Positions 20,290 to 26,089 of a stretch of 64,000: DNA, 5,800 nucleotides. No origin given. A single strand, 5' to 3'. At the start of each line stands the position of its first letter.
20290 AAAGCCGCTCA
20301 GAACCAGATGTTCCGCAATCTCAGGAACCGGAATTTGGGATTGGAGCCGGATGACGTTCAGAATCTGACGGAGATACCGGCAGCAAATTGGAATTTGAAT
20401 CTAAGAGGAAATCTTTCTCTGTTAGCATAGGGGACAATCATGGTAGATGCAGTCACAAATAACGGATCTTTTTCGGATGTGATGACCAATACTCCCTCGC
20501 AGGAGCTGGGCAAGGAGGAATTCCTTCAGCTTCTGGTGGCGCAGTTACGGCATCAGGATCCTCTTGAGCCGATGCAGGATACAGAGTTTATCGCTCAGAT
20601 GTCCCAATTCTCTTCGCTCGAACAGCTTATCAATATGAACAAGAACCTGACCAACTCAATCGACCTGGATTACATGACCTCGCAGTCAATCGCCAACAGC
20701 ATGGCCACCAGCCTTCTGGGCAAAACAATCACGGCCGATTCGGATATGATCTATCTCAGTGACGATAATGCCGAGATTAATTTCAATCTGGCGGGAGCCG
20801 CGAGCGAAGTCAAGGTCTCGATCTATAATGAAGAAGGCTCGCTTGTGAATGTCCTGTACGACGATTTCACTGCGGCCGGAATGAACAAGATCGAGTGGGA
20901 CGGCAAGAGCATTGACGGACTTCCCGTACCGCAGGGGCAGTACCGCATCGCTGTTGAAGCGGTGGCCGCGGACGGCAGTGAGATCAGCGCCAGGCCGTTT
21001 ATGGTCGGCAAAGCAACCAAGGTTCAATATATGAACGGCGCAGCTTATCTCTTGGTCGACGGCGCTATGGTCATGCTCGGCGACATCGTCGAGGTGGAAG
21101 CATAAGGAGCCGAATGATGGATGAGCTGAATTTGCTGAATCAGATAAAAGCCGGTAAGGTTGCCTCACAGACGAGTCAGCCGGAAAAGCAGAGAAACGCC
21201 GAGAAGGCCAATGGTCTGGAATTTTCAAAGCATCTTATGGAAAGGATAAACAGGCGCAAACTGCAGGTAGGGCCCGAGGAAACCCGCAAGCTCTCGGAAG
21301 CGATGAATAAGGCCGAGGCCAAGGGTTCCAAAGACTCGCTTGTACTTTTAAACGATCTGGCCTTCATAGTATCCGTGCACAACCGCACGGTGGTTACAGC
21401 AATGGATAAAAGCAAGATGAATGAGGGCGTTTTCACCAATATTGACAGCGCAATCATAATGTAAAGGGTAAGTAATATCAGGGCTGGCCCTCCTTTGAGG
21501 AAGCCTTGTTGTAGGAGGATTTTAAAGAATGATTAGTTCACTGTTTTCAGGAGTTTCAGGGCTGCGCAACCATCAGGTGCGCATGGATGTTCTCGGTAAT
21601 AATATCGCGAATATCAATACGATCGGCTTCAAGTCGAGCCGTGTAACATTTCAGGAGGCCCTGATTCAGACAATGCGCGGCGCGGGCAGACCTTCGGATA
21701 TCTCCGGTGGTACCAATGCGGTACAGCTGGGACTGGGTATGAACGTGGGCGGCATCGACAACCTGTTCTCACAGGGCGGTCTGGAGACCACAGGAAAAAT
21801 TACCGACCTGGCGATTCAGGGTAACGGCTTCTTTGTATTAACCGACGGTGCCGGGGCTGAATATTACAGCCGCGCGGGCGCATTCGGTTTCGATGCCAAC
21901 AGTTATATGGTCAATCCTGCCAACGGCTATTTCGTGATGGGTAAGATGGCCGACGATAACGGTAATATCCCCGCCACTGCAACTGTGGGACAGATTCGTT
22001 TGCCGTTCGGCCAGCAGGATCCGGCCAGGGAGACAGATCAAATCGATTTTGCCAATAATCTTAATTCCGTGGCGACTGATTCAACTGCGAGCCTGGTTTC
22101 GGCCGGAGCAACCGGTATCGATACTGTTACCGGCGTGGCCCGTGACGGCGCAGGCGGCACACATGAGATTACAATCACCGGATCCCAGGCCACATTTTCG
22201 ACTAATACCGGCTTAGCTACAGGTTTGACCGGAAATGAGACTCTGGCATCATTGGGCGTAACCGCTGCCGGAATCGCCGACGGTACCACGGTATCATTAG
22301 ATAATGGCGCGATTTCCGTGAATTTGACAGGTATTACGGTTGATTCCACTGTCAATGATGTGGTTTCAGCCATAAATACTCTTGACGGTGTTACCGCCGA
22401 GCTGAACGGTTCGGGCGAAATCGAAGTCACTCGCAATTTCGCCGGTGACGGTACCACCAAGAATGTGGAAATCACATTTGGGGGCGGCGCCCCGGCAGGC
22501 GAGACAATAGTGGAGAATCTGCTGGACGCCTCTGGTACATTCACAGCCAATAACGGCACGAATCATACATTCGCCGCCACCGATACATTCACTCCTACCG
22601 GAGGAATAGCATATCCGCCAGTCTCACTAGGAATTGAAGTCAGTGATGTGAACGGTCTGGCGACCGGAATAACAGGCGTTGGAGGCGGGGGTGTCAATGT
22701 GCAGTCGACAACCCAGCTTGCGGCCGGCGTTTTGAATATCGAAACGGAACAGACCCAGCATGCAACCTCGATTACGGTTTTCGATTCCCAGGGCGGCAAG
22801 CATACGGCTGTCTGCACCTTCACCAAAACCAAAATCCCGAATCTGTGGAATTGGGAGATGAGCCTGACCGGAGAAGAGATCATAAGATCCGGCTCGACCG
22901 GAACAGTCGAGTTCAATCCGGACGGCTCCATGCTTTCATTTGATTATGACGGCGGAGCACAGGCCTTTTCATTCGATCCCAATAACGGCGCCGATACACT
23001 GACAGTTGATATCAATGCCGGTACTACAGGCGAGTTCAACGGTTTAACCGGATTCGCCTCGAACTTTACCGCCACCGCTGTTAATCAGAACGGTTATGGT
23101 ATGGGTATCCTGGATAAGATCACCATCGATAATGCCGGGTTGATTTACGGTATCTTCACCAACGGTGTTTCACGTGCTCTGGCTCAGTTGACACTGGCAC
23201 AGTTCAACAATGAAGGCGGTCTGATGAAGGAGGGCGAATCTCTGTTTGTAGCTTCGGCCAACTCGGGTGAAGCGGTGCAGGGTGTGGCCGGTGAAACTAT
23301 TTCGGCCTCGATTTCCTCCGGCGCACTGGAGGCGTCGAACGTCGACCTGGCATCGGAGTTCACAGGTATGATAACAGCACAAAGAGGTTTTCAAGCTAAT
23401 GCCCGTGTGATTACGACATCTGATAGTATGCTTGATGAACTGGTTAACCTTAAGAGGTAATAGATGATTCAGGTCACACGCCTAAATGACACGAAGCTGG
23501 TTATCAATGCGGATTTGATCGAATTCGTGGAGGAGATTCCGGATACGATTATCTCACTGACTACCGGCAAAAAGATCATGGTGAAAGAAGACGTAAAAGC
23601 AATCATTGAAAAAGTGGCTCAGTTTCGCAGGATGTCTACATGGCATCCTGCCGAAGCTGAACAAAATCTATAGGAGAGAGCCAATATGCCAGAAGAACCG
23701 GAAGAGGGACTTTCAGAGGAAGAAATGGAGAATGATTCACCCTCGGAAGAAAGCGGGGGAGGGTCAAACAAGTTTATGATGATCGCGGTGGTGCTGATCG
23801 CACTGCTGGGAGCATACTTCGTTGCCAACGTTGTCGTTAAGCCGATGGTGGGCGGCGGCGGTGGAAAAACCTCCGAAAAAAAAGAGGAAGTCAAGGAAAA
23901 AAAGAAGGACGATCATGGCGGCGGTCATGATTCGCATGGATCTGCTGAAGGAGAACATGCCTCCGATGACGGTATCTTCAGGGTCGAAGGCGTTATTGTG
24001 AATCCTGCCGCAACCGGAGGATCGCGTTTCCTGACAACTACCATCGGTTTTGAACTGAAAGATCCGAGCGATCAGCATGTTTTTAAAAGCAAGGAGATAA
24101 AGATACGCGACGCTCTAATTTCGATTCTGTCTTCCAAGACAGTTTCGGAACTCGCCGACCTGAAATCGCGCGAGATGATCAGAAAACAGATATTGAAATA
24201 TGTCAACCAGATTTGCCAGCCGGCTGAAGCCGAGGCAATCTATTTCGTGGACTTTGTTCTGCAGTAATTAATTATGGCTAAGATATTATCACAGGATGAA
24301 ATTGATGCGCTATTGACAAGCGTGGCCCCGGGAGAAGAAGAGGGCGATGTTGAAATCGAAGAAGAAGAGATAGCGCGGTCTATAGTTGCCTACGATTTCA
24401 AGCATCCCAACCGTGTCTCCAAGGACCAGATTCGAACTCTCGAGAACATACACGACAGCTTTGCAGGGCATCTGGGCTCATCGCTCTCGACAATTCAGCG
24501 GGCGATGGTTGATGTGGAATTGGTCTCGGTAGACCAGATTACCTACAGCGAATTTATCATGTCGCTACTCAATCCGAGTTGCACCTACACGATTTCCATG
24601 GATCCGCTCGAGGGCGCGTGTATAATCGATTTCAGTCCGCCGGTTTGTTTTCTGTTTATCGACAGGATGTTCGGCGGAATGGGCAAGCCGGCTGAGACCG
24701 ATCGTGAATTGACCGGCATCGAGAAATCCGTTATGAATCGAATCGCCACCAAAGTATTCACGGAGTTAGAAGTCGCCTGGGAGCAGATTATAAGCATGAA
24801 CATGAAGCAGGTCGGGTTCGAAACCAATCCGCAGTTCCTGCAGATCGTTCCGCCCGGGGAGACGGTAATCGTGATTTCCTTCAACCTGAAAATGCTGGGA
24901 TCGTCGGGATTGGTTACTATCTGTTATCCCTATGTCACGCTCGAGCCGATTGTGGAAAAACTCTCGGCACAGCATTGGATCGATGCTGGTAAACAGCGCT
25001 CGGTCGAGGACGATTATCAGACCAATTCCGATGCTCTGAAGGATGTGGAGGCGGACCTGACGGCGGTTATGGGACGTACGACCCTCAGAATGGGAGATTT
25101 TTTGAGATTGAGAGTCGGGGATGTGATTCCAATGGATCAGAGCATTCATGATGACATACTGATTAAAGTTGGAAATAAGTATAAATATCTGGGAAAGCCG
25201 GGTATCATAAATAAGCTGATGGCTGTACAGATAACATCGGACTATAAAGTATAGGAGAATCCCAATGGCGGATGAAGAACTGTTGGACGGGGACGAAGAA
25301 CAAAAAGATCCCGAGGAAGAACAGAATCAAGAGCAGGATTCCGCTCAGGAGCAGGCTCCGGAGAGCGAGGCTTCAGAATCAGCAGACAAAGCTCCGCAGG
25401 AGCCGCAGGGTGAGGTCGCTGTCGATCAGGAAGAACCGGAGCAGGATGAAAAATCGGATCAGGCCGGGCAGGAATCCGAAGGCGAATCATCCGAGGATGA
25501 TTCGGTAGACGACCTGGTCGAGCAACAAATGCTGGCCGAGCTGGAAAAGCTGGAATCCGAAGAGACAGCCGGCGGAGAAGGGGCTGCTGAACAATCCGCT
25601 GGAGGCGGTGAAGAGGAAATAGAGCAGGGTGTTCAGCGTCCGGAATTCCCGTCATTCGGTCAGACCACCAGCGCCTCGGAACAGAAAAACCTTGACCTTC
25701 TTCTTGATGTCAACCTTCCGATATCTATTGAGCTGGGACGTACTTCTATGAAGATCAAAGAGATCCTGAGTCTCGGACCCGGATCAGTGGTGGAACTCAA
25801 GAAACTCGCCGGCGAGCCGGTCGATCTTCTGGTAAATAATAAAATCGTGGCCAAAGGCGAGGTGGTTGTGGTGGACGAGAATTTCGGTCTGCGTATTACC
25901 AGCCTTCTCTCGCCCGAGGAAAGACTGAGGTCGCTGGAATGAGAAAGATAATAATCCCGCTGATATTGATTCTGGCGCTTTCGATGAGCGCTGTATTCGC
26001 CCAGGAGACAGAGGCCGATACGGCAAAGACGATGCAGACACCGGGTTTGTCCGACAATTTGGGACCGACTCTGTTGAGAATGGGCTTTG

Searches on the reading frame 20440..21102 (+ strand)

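Call 8: search_protein_families(library=pfam, proteins=[window:20440-21102:+], max_evalue=0.001)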
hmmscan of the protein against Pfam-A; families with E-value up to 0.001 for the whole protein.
window:20440-21102:+ (221 aa): 4 families
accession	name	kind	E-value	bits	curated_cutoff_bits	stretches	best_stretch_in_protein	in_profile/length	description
PF03963.19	FlgD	-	3.8e-22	78.7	27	1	13-71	16-74/75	Flagellar hook capping protein - N-terminal region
PF13860.13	FlgD_ig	-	3.9e-14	52.8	27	1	107-177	6-78/79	FlgD Ig-like domain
PF13861.12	FLgD_tudor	-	0.00064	20.3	26.9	0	88-216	5-57/58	FlgD Tudor-like domain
PF10029.15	DUF2271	-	0.0008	19.6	27.3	0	145-202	73-132/136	Predicted periplasmic protein (DUF2271)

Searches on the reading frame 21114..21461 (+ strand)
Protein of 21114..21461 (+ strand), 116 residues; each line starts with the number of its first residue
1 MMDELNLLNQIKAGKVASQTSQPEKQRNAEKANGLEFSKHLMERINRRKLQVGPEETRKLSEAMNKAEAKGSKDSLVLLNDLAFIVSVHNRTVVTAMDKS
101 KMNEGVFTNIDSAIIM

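Call 8: search_protein_families(library=pfam, proteins=[window:21114-21461:+], max_evalue=0.001)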
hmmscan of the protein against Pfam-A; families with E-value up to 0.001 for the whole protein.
window:21114-21461:+ (116 aa): 1 family
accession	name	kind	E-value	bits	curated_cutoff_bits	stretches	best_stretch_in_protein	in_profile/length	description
PF12611.13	Flagellar_put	-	2.4e-11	43.6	21.1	1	92-115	1-24/24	Putative flagellar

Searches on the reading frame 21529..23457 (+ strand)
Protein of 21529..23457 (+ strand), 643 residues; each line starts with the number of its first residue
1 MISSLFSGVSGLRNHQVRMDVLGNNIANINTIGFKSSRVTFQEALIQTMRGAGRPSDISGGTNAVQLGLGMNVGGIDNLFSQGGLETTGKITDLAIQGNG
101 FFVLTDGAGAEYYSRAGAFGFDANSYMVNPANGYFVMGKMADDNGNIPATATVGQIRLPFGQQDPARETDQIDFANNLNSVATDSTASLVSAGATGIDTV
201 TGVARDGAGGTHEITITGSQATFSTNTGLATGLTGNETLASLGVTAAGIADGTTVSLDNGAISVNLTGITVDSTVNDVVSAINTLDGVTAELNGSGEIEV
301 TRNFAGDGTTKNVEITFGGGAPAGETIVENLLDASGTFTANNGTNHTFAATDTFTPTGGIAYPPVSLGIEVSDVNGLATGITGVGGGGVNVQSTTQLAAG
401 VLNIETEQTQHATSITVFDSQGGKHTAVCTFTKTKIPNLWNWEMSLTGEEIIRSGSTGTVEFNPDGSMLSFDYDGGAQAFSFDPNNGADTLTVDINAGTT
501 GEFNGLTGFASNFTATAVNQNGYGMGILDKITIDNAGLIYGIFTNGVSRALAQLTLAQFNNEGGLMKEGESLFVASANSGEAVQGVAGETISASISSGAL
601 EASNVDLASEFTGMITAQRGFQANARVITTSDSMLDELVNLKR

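Call 8: search_protein_families(library=pfam, proteins=[window:21529-23457:+], max_evalue=0.001)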
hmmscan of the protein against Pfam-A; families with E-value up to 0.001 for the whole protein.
window:21529-23457:+ (643 aa): 4 families
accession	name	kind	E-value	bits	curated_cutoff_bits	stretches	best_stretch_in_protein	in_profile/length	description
PF06429.18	Flg_bbr_C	-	1.9e-18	66.1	23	1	597-641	2-46/46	Flagellar basal body rod FlgEFG protein C-terminal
PF07559.19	FlgE_D2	-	1.5e-15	58.3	22.7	1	405-523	16-142/142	Flagellar basal body protein FlaE D2 domain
PF22692.1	LlgE_F_G_D1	-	5.2e-11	43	27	1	95-152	1-52/64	Flagellar hook protein FlgE/F/G D1 domain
PF00460.25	Flg_bb_rod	-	5.9e-09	36.1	20.7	1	8-35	4-31/31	Flagella basal body rod protein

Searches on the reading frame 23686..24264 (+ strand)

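Call 8: search_protein_families(library=pfam, proteins=[window:23686-24264:+], max_evalue=0.001)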
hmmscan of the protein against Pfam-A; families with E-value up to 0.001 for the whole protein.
window:23686-24264:+ (193 aa): 1 family
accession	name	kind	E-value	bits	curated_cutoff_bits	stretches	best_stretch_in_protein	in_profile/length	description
PF03748.19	FliL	-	7.2e-18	65.5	24.6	1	101-193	5-103/103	Flagellar basal body-associated protein FliL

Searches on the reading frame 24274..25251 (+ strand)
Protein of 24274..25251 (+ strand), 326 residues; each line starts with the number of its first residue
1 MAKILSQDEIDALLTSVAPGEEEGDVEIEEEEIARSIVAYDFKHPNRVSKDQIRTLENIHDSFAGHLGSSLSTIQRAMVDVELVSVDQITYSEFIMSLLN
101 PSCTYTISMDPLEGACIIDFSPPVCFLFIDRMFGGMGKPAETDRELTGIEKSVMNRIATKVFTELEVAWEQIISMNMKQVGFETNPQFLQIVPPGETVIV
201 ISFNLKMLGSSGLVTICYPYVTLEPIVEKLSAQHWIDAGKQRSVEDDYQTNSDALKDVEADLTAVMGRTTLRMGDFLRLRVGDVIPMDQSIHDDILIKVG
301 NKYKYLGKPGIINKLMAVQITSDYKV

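Call 8: search_protein_families(library=pfam, proteins=[window:24274-25251:+], max_evalue=0.001)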
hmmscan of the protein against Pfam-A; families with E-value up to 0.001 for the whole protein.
window:24274-25251:+ (326 aa): 2 families
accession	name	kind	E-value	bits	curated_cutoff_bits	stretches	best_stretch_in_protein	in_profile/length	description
PF02154.20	FliM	-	5.2e-60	203.1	27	1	40-230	1-192/192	Flagellar motor switch protein FliM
PF01052.25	FliMN_C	-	2.4e-21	75.9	23.8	1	254-322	2-70/73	Type III flagellar switch regulator (C-ring) FliN C-term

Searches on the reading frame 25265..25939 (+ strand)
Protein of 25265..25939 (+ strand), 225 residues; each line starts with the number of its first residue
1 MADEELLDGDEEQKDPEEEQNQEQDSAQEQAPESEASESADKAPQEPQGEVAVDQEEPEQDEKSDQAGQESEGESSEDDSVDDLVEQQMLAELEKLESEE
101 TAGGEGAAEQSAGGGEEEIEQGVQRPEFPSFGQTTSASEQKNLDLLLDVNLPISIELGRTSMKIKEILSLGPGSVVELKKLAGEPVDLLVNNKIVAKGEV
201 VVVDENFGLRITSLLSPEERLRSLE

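Call 8: search_protein_families(library=pfam, proteins=[window:25265-25939:+], max_evalue=0.001)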
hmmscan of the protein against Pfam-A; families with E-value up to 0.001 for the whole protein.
window:25265-25939:+ (225 aa): 1 family
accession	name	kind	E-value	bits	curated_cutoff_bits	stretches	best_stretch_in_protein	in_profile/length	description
PF01052.25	FliMN_C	-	7.4e-25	87.1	23.8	1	145-215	2-72/73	Type III flagellar switch regulator (C-ring) FliN C-term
